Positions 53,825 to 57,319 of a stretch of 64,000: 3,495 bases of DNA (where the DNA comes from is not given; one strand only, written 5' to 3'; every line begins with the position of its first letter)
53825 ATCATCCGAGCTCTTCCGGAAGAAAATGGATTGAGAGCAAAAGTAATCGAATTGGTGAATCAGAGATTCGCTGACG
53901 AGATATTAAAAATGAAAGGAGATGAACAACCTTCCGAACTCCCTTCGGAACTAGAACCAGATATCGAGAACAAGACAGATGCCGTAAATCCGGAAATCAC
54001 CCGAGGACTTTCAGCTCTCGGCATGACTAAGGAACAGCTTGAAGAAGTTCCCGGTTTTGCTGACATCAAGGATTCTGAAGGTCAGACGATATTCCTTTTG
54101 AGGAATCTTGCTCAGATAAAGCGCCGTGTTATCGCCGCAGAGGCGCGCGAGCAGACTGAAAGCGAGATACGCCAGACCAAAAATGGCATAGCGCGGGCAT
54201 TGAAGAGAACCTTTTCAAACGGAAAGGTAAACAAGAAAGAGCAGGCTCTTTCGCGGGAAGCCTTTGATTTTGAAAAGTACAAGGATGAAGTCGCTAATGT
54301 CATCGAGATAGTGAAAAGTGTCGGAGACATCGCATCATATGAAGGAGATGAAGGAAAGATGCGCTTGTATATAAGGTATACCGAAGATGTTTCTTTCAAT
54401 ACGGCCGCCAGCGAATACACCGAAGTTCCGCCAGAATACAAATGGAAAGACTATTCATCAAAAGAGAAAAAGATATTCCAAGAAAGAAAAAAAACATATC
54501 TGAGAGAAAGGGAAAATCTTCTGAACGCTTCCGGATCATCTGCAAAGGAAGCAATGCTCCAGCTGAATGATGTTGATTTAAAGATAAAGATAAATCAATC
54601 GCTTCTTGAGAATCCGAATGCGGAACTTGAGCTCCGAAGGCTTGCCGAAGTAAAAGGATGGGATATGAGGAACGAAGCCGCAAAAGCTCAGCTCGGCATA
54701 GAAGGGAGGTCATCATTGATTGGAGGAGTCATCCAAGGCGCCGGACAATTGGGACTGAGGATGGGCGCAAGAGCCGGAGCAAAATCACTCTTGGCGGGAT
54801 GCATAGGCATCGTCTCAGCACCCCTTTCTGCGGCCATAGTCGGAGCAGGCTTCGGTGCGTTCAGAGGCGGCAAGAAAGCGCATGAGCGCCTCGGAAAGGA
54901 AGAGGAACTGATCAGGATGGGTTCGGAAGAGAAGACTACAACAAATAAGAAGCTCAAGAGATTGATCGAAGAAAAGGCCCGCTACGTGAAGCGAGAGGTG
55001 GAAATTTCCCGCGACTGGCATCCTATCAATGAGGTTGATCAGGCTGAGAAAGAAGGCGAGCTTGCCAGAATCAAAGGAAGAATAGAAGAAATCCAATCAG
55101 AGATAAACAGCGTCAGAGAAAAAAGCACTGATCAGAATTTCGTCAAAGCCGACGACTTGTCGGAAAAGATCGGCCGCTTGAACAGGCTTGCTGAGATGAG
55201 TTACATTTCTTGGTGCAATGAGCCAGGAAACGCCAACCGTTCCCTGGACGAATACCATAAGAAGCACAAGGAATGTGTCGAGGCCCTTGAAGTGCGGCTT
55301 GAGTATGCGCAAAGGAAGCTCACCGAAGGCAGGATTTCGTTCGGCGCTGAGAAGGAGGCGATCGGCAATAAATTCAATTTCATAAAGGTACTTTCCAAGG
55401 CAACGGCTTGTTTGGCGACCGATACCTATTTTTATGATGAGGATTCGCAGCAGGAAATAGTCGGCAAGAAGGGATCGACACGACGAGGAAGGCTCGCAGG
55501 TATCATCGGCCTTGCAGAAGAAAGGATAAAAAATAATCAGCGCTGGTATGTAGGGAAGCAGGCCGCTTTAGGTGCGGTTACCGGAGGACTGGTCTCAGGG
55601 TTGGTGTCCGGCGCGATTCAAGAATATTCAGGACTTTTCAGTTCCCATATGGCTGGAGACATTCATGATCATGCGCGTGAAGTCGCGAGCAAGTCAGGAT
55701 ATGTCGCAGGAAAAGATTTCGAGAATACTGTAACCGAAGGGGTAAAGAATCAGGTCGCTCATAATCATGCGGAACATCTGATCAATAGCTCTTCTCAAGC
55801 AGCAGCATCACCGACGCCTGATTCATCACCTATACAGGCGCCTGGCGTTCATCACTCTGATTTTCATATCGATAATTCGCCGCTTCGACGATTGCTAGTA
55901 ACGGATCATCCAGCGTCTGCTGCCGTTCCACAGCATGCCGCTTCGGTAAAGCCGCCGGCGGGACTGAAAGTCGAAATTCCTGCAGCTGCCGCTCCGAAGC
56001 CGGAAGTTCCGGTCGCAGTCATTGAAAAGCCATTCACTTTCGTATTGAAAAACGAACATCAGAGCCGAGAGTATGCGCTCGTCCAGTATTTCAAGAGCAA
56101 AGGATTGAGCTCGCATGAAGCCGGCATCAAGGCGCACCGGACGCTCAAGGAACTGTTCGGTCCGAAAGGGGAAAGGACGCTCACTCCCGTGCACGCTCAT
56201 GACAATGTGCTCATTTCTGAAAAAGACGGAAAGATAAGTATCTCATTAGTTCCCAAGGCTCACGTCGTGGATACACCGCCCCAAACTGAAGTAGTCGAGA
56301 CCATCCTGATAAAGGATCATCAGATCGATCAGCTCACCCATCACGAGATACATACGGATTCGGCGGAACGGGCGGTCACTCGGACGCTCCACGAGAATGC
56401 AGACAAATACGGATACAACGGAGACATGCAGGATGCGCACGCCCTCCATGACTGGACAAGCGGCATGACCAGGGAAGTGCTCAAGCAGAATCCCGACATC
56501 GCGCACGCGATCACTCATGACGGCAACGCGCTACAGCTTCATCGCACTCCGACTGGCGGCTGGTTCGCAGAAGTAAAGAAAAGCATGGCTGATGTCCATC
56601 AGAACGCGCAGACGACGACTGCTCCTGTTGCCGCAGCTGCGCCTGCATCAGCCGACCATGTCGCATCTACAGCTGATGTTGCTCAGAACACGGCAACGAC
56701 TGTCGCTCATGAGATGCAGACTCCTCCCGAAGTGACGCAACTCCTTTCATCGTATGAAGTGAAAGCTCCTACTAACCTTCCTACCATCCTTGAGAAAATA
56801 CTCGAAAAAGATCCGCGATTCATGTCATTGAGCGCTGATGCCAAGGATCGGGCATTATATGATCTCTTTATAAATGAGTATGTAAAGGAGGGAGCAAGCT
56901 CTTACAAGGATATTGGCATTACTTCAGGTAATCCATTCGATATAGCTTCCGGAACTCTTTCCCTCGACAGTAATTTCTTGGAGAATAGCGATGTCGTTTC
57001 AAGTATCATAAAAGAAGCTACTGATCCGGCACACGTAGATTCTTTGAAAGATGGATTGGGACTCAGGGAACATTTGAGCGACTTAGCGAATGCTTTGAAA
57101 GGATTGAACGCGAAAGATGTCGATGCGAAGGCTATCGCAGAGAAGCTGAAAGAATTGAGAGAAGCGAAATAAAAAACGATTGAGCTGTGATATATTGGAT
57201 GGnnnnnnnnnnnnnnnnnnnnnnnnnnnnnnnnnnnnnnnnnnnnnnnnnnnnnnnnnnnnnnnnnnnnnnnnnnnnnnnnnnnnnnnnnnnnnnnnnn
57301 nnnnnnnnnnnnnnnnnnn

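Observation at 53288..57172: Intact 1294-aa orphan protein with glycine-zipper membrane-like segments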

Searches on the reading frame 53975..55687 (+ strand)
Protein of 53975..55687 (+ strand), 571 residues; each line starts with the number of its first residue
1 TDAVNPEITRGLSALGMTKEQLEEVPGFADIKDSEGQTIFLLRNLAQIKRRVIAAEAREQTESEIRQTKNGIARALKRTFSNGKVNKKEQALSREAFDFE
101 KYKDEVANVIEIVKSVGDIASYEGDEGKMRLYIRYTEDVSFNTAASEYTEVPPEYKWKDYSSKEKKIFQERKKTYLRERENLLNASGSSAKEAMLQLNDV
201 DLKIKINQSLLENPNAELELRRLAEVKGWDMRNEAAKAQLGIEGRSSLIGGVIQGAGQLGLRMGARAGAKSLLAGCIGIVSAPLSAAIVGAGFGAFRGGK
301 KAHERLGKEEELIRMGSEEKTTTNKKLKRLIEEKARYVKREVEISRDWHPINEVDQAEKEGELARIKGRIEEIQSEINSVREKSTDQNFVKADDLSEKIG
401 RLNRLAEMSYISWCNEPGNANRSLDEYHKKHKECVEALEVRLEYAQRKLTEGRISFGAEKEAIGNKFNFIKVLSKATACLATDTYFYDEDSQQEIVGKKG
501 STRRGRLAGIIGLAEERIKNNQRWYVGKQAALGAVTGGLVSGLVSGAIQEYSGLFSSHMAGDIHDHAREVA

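Call 36: search_protein_families(library=pfam, alignment_id=A1, max_evalue=0.001)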
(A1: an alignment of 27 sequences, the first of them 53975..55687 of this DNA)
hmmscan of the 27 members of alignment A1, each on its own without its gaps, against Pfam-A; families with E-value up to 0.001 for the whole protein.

A. member 1, window:53975-55687:+ (571 aa): 0 families

B. families by the number of members that match (of 27 scanned): 0 families
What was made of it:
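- On Any curated protein family (Pfam-A, NCBIfam): None of 27 family members matches any Pfam model at E<=1e-3 (call 36).
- Closest known: Large surface-targeted proteins of Patescibacteria. Different: This family has no recognisable domain (call 36), and half of it is predicted to be cytoplasmic.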

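Call 37: search_solved_structures(query=A1, max_evalue=1)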
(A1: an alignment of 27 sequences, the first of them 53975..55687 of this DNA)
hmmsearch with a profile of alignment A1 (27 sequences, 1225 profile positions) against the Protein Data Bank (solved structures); distinct sequences matched with E-value up to 1: 5.
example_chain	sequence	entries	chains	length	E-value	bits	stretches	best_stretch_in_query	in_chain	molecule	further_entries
9d1u_A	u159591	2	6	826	0.023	15.9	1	101-254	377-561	Hemagglutinin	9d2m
9d0y_D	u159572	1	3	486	0.027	15.7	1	104-254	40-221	Hemagglutinin HA2 chain, Green fluorescent protein fusion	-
23vw_A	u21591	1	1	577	0.1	13.8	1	77-189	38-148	CRISPR-associated DNA-binding protein Cas12m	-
8gji_A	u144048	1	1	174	0.16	13.2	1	38-148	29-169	GCG binder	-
6h9l_A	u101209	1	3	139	0.9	10.7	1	67-153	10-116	Uncharacterized protein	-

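Call 44: predict_structure(alignment_id=A1)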
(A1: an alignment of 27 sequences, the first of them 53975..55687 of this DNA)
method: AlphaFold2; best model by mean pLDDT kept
length: 571 residues; sequences in the alignment: 27
mean_pLDDT: 73.4   pTM: 0.56
mean pLDDT of the five models: 73.4, 71.0, 67.2, 67.1, 66.9
residues with pLDDT >= 90: 67; 70-90: 349; 50-70: 47; < 50: 108
segments of 3 or more residues with pLDDT < 50: 217-227, 229-282, 488-500, 546-571
pLDDT, mean of each block of 10 residues (from residue 1): 71 85 84 86 84 83 85 81 85 82 75 75 79 84 89 84 92 92 73 73 77 56 45 41 32 29 29 30 56 80 81 75 85 96 89 86 97 92 76 90 88 88 87 87 85 79 77 80 54 42 69 79 82 75 51 41 40 33
secondary structure, 60 per line:
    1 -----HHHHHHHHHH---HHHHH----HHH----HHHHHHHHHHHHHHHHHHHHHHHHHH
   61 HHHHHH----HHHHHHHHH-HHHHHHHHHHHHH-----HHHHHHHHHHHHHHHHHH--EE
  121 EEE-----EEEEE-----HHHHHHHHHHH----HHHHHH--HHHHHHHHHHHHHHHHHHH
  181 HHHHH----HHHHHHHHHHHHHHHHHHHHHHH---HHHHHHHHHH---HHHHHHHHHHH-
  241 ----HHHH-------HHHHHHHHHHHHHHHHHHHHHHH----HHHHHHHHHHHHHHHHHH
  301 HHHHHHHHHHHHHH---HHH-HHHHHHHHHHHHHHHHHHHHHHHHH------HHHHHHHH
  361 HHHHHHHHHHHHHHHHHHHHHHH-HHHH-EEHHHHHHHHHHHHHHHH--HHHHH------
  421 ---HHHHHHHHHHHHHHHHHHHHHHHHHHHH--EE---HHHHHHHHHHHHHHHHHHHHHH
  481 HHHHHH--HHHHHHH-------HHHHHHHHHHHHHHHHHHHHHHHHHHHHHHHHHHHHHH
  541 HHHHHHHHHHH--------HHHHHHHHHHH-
elements in order: H6-15 H19-23 H35-66 H71-79 H81-93 H99-116 E119-123 E129-133 H139-149 H154-159 H162-185 H190-212 H216-225 H229-239 H245-248 H256-278 H283-314 H322-346 H353-383 H385-388 H392-407 H410-414 H424-451 H459-486 H489-495 H503-551 H560-570
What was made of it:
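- Helix 485-507, a turn at P512 and helix 512-543 are predicted, and the stalk helix 732-780 runs straight into the Gly-rich segment (call 44). AF2 confidence is below 50 for residues 446-511, which include the first hairpin arm (call 44).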

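Call 63: find_homologous_proteins(query=A1, max_evalue=0.00001)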
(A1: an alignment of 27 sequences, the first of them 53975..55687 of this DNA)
Query A1 (27 sequences) (571 aa, profile of the alignment): 2 proteins with E <= 0.00001 among 8000 candidates.
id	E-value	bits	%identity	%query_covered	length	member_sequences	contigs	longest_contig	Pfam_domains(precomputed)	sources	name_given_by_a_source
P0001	0.0e+0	1030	100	100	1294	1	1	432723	-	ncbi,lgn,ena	-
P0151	1.2e-48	184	23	38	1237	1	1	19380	-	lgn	-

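Call 80: find_related_loci(query=A3, collection=metagenome_contigs, flank=10000)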
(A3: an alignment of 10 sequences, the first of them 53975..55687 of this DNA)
Query A3 (571 aa) in metagenome_contigs; peptide patterns used: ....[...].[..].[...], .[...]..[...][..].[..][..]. (x = any residue, [..] = any of these).
438 stretches matched a pattern; 5 encode a relative of the query (tblastn E <= 1e-3); 4 distinct loci.
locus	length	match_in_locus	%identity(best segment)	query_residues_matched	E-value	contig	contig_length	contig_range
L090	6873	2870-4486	33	7-568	1e-82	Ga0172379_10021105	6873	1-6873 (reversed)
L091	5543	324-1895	31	4-560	2e-67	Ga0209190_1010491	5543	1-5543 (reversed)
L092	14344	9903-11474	31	4-560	1e-64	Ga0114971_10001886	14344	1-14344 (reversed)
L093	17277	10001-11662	30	5-568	5e-77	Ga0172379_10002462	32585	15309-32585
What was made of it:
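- Tried and rejected: A 10-sequence alignment returned only four loci (call 80).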

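Call 81: find_related_loci(query=A3, collection=viral_contigs, flank=10000)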
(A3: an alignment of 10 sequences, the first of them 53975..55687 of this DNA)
Query A3 (571 aa) in viral_contigs; peptide patterns used: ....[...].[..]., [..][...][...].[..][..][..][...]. (x = any residue, [..] = any of these).
42 stretches matched a pattern, but none encodes a relative of the query by tblastn (E <= 1e-3).
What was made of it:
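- No relative in 2.9 million viral contigs (call 81).
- Tried and rejected: The viral-contig scan was negative (call 81).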

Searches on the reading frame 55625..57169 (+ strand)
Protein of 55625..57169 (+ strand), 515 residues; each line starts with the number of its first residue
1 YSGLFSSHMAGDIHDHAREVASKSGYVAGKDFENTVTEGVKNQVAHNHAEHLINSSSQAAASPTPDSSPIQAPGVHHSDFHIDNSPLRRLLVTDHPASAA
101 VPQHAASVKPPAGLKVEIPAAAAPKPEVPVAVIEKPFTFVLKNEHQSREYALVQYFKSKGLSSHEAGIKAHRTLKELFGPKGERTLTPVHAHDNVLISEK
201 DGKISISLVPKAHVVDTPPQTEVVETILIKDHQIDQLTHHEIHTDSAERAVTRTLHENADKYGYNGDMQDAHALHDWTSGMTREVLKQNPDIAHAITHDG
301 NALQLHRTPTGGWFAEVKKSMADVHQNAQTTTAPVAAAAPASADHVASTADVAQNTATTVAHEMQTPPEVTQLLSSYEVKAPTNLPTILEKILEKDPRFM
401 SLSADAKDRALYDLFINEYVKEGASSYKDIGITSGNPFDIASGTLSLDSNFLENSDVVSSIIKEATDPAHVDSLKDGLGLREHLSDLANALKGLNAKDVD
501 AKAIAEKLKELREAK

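Call 45: predict_structure(alignment_id=A2)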
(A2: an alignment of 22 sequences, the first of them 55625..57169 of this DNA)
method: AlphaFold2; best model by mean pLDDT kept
length: 515 residues; sequences in the alignment: 22
mean_pLDDT: 76.9   pTM: 0.38
mean pLDDT of the five models: 76.9, 76.5, 75.6, 74.4, 74.2
residues with pLDDT >= 90: 253; 70-90: 113; 50-70: 27; < 50: 122
segments of 3 or more residues with pLDDT < 50: 1-6, 61-72, 74-110, 112-132, 213-220, 323-339, 341-361
pLDDT, mean of each block of 10 residues (from residue 1): 48 82 82 80 74 64 40 37 38 35 39 44 45 77 95 97 98 96 92 93 91 49 75 82 88 94 92 95 96 87 87 88 40 40 39 42 75 94 96 95 96 95 91 95 90 75 93 94 96 93 96 91
secondary structure, 60 per line:
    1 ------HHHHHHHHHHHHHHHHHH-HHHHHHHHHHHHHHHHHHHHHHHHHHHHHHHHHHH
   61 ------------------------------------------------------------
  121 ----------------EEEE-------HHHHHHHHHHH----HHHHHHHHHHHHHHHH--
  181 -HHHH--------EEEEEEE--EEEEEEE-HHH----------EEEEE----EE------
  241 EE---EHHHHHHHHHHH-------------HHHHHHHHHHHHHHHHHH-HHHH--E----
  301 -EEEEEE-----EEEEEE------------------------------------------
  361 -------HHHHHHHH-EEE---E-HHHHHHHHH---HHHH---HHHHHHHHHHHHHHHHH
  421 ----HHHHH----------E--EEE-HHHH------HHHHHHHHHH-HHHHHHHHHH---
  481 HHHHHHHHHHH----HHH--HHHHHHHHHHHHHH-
elements in order: H7-24 H26-60 E137-140 H148-158 H163-178 H182-185 E194-200 E203-209 E224-228 H247-257 H271-288 H290-293 E302-307 E313-318 H368-375 E377-379 H385-393 H397-400 H404-420 H425-429 E443-445 H447-450 H457-466 H468-477 H481-491 H501-514
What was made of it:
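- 55643..55804 (+): Residues 786-839: two His-rich helices directly after the putative span (pLDDT about 80). call 45
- Three domains have pLDDT above 90, separated by disordered linkers (call 45).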

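Call 47: fold_search(model_id=the predicted structure, library=pdb)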
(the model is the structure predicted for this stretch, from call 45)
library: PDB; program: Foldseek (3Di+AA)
matches with E <= 10: 347; with E <= 0.001: 0
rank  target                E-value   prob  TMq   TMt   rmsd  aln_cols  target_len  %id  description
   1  8fkr_BA               1.3e-01  0.57  0.12  0.31  14.0       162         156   13  Human nucleolar pre-60S ribosomal subunit (State B1) (released 2023-07-12)
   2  8fkt_BA               2.4e-01  0.41  0.12  0.29  15.3       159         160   13  Human nucleolar pre-60S ribosomal subunit (State C1) (released 2023-07-12)
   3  5fmg_L                3.5e-01  0.13  0.07  0.16  16.6       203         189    7  Structure and function based design of Plasmodium-selective proteasome inhibitors (released 2016-03-02)
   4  1ovl_D                5.3e-01  0.11  0.10  0.17  14.0       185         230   18  Crystal Structure of Nurr1 LBD (released 2003-06-03)
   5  4nqa_I                5.6e-01  0.08  0.11  0.13  24.7       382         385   10  Crystal structure of liganded hRXR-alpha/hLXR-beta heterodimer on DNA (released 2014-02-26)
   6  8adn_J                5.9e-01  0.11  0.08  0.16  15.8       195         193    9  Vairimorpha necatrix 20S proteasome from spores (released 2022-11-23)
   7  4doi_B                6.2e-01  0.15  0.11  0.22  20.4       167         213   11  Crystal structure of Arabidopsis thaliana chalcone isomerase At3g55120 (AtCHI) (released 2012-05-09)
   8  9bui_t                6.6e-01  0.08  0.07  0.15  15.7       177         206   14  M1A Midnolin-Proteasome (with Ubl) (released 2025-06-11)
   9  1eyp_B                6.9e-01  0.35  0.09  0.19   6.4        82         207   13  CHALCONE ISOMERASE (released 2000-09-06)
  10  1eyp_A                7.3e-01  0.13  0.10  0.20  21.2       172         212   10  CHALCONE ISOMERASE (released 2000-09-06)
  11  5ln3_5                7.3e-01  0.06  0.06  0.14  16.4       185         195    9  The human 26S Proteasome at 6.8 Ang. (released 2017-03-22)
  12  1jx1_D                8.1e-01  0.14  0.11  0.22  17.5       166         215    9  Chalcone Isomerase--T48A mutant (released 2002-07-24)
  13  4doi_A                8.1e-01  0.14  0.11  0.22  20.4       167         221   11  Crystal structure of Arabidopsis thaliana chalcone isomerase At3g55120 (AtCHI) (released 2012-05-09)
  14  6k9m_A                8.1e-01  0.11  0.09  0.17  15.1       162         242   12  Human LXR-beta in complex with an agonist (released 2020-06-17)
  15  8v8l_B                8.6e-01  0.38  0.10  0.21   5.4        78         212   14  Switchgrass Chalcone Isomerase (released 2024-05-29)
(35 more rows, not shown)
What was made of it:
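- On Known structural folds (PDB): Foldseek best E = 0.13 (call 47).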

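Call 83: search_solved_structures(query=A2, max_evalue=1)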
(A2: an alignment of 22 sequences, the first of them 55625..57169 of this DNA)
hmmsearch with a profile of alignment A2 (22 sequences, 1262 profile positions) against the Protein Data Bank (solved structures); distinct sequences matched with E-value up to 1: 2.
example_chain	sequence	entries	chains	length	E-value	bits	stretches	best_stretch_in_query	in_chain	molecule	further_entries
2gqb_A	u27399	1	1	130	0.37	11.9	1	1030-1054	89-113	conserved hypothetical protein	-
9ux0_A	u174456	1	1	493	0.37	11.9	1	781-891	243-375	Cation transporter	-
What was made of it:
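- Tried and rejected: Run with both alignments, with no result (calls 37, 83).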
